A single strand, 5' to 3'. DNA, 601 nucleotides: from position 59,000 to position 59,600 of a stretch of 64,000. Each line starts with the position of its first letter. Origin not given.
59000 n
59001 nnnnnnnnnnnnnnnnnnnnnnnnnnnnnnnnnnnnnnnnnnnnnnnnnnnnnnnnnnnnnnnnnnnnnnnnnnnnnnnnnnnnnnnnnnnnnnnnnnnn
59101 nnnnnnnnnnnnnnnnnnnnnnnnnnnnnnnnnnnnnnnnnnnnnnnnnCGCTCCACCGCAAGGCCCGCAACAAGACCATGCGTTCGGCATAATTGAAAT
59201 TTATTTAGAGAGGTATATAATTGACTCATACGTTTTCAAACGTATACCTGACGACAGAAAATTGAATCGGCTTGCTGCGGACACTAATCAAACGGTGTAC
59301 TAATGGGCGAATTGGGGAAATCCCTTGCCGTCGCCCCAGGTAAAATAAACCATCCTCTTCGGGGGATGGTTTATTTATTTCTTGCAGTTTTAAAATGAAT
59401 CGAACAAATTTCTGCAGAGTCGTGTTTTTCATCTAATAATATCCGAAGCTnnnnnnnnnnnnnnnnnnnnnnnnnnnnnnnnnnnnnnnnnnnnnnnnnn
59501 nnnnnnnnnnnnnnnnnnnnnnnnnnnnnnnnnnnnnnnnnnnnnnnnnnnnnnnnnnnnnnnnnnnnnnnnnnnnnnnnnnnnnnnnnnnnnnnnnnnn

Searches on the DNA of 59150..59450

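Call 75: search_rna_families(source=window, start=59150, end=59450, threshold=evalue, max_evalue=10)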
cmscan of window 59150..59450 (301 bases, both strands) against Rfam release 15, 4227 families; matches with E-value up to 10: 6.
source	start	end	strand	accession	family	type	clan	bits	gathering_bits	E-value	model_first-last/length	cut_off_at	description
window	59339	59411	-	RF02064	STnc370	Gene; sRNA;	-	22.5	54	0.98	1-71/71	no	Enterobacterial sRNA STnc370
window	59341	59396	+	RF01096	PK-HAV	Cis-reg;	-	18.9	50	7.5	1-56/56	no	HepA virus 3'-terminal pseudoknot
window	59340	59415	-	RF01859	Phe_leader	Cis-reg; leader;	-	18.5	55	0.98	1-125/125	no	Phenylalanine leader peptide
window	59335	59387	+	RF03732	mir-2057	Gene; miRNA;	-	15.3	100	2.6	1-72/72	no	mir-2057 microRNA precursor family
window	59341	59377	+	RF04157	MIR9486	Gene; miRNA;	-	14.6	100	3.1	1-119/119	no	MIR9486 microRNA precursor family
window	59344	59375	+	RF03664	MIR6288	Gene; miRNA;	-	14.1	74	5.8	1-92/92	no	MIR6288 microRNA precursor family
